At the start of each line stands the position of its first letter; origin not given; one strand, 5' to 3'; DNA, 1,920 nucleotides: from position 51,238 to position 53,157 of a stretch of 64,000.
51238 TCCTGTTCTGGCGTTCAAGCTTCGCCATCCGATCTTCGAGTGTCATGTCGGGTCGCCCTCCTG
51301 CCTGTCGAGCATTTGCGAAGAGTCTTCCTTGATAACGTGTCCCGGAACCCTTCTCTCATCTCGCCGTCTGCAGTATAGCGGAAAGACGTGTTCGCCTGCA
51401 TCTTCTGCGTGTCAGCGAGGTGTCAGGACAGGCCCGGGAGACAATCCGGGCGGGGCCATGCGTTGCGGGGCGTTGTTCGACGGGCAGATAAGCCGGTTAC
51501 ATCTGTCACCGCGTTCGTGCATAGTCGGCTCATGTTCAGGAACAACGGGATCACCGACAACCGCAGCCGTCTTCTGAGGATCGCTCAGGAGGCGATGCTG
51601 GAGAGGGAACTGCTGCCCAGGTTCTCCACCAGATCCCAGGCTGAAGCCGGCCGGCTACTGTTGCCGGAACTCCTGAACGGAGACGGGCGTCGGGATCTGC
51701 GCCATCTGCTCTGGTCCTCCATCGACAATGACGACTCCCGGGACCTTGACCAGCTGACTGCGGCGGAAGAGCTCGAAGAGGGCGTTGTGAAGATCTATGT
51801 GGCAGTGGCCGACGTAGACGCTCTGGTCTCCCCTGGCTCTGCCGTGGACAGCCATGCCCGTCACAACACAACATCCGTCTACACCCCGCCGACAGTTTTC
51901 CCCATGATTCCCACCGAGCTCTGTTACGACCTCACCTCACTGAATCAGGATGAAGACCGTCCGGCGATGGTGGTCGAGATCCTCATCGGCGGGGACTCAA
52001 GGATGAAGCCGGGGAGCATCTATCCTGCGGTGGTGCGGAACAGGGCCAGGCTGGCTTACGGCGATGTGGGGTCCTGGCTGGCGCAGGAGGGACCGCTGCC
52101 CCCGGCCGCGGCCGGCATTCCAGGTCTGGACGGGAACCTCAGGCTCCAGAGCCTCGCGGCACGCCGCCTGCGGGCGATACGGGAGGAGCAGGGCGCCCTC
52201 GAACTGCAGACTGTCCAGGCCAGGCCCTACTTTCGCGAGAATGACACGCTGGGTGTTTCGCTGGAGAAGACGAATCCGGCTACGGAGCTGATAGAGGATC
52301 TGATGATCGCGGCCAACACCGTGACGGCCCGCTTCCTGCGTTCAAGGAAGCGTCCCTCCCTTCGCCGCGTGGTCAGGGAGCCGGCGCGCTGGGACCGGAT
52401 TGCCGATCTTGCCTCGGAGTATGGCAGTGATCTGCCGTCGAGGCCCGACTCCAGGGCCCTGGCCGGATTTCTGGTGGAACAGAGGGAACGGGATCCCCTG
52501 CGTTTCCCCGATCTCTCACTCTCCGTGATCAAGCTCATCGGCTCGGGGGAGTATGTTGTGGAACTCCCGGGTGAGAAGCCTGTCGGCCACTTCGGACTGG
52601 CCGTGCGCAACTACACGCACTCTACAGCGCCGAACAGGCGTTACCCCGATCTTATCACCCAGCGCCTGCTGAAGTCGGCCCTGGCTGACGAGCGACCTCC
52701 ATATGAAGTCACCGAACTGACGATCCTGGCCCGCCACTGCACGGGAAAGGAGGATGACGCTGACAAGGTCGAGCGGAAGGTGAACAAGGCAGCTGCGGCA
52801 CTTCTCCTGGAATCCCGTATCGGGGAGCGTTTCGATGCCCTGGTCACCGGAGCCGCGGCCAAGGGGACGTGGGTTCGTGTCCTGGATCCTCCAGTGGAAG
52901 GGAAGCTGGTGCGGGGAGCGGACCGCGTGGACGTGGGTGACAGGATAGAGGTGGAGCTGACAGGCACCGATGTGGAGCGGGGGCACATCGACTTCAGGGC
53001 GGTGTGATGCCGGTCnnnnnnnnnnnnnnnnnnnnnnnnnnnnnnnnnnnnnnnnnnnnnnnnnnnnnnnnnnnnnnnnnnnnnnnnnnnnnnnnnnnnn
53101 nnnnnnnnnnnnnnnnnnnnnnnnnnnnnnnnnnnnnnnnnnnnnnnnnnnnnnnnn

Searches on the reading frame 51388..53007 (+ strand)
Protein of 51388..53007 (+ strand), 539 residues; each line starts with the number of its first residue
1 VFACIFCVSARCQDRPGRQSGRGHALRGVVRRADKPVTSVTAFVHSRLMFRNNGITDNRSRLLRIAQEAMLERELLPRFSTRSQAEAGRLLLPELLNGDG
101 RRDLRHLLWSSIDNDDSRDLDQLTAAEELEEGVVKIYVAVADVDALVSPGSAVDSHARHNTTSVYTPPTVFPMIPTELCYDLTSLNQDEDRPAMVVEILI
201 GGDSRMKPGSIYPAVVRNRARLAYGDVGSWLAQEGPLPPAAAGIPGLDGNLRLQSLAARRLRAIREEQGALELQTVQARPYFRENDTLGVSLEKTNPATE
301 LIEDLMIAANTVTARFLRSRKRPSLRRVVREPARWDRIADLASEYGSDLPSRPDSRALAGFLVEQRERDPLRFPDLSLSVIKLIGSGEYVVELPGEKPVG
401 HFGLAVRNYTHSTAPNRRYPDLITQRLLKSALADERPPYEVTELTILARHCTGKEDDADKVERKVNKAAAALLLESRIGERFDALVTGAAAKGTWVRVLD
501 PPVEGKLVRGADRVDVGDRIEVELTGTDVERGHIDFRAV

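Call 10: search_protein_families(library=ncbifam, proteins=[window:51388-53007:+], max_evalue=0.01)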
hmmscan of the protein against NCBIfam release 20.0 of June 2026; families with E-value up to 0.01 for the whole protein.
window:51388-53007:+ (539 aa): 5 families
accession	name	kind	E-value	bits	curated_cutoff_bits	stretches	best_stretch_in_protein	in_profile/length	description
TIGR02063.1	RNase_R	equivalog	5.1e-76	256.5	597.85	1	97-505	243-655/711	ribonuclease R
TIGR00358.1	3_prime_RNase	superfamily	7.5e-68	229.4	368.6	1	99-505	193-602/657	VacB/RNase II family 3'-5' exoribonuclease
NF008648.0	PRK11642.1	equivalog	1.5e-50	172.3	982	1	99-505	258-670/813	ribonuclease R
NF003455.0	PRK05054.1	equivalog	8.7e-39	133.2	542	1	99-500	188-583/645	exoribonuclease II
TIGR02062.1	RNase_B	equivalog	1.9e-36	125.3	641.9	1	97-500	185-586/646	exoribonuclease II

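Call 11: search_protein_families(library=pfam, proteins=[window:51388-53007:+], max_evalue=0.001)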
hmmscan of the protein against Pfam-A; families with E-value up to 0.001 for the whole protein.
window:51388-53007:+ (539 aa): 2 families
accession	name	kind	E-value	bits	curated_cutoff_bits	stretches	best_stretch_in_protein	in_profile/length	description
PF00773.25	RNB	-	5.1e-80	269.6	29.3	1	101-433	1-325/326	RNB domain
PF18614.7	RNase_II_C_S1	-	2.3e-19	69.4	26.6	1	480-539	1-59/59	RNase II-type exonuclease C-terminal S1 domain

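Call 48: find_homologous_proteins(query=window:51532-53007:+, max_evalue=1e-30)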
Query window:51532-53007:+ (491 aa): 8000 proteins with E <= 1e-30 among 8000 candidates; the best 120 are listed.
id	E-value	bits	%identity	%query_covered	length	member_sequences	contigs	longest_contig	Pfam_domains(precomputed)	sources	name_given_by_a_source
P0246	0.0e+0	1080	100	100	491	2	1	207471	PF00773.26,PF18614.8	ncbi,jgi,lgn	-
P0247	3.7e-202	690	66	98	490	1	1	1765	PF00773.26,PF18614.8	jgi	-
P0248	6.2e-202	690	66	98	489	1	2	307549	PF00773.26,PF18614.8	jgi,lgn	-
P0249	1.1e-198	679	66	98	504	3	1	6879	PF00773.26,PF18614.8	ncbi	-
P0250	6.7e-195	666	63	99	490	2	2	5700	PF00773.26,PF18614.8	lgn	-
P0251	8.5e-195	666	64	99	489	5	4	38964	PF00773.26,PF18614.8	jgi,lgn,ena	-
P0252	1.3e-190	652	65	95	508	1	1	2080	PF00773.26,PF18614.8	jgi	jgi:exoribonuclease-2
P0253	1.6e-189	649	64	95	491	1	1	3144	PF00773.26,PF18614.8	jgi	jgi:exoribonuclease-2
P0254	2.7e-189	648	63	99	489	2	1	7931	PF00773.26,PF18614.8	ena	-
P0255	1.5e-186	639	63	98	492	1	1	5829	PF00773.26,PF18614.8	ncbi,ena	-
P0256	8.3e-186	636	62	98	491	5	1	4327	PF00773.26,PF18614.8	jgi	jgi:VacB/RNase II family 3'-5' exoribonuclease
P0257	1.1e-185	636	62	98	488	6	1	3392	PF00773.26,PF18614.8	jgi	jgi:VacB/RNase II family 3'-5' exoribonuclease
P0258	1.8e-184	632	61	100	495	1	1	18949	PF00773.26,PF18614.8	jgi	jgi:VacB/RNase II family 3'-5' exoribonuclease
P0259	2.7e-184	631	63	98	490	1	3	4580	PF00773.26,PF18614.8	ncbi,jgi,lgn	jgi:VacB/RNase II family 3'-5' exoribonuclease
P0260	5.2e-184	631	62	98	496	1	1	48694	PF00773.26,PF18614.8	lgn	-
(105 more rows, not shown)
